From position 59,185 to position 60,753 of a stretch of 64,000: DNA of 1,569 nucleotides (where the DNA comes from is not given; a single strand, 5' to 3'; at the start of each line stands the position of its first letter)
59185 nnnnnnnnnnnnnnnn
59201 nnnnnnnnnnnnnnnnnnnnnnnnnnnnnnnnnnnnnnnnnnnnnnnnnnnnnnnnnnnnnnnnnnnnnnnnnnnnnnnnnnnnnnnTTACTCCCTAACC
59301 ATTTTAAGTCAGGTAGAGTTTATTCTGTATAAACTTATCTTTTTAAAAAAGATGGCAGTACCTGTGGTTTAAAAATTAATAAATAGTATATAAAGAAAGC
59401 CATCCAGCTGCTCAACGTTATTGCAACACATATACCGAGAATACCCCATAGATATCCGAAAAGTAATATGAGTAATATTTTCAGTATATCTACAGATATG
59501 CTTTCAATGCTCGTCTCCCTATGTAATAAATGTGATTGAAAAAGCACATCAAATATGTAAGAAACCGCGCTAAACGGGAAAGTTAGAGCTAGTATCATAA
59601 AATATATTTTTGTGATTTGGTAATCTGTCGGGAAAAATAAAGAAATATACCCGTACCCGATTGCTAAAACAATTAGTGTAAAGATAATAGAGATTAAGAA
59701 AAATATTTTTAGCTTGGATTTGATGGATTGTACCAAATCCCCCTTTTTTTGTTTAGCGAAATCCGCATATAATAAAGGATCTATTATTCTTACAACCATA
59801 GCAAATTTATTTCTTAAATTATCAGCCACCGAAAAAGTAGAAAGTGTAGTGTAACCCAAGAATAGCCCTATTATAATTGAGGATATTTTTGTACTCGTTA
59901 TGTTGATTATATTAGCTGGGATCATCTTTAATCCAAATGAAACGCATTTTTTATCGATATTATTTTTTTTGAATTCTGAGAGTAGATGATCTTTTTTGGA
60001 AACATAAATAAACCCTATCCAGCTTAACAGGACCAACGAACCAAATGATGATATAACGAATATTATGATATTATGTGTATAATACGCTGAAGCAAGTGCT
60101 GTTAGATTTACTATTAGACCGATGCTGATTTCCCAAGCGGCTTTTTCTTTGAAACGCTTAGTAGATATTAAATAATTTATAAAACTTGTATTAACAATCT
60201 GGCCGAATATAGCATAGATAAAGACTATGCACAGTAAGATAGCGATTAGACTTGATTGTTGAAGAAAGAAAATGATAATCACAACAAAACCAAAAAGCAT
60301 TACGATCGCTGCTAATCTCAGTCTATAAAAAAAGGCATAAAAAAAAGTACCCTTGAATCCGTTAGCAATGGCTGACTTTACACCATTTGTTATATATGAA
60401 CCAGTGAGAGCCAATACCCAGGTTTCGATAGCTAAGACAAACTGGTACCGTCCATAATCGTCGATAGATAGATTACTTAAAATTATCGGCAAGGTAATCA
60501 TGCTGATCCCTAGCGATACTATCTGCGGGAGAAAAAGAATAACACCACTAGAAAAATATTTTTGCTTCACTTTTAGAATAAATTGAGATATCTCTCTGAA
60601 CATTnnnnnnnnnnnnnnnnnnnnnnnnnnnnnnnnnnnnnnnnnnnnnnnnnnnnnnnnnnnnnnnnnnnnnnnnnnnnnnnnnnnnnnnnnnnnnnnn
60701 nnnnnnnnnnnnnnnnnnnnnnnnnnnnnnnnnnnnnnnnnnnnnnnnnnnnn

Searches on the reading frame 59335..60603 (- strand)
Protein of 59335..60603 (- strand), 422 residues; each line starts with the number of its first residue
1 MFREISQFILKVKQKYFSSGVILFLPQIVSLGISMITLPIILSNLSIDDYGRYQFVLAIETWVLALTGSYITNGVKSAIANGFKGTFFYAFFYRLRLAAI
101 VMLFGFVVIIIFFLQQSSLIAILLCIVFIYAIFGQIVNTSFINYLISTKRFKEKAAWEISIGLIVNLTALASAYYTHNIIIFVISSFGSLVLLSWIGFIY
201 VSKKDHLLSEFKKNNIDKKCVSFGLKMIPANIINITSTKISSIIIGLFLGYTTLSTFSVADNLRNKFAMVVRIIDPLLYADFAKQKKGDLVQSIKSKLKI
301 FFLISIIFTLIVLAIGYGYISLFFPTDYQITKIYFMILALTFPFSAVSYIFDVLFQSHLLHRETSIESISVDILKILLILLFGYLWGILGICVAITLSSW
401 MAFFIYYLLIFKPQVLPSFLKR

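Call 3: search_protein_families(library=pfam, proteins=[window:59335-60603:-], max_evalue=0.1)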
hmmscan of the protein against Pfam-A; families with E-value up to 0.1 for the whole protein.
window:59335-60603:- (422 aa): 2 families
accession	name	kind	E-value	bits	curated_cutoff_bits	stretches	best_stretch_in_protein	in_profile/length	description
PF01943.22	Polysacc_synt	-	1.4e-10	41.5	28.2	2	21-270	6-257/274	Polysaccharide biosynthesis protein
PF13440.11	Polysacc_synt_3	-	7.4e-06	25.8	23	1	46-286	7-244/293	Polysaccharide biosynthesis protein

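Call 4: search_protein_families(library=ncbifam, proteins=[window:59335-60603:-], max_evalue=0.1)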
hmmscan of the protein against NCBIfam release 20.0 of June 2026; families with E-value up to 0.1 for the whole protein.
window:59335-60603:- (422 aa): 0 families
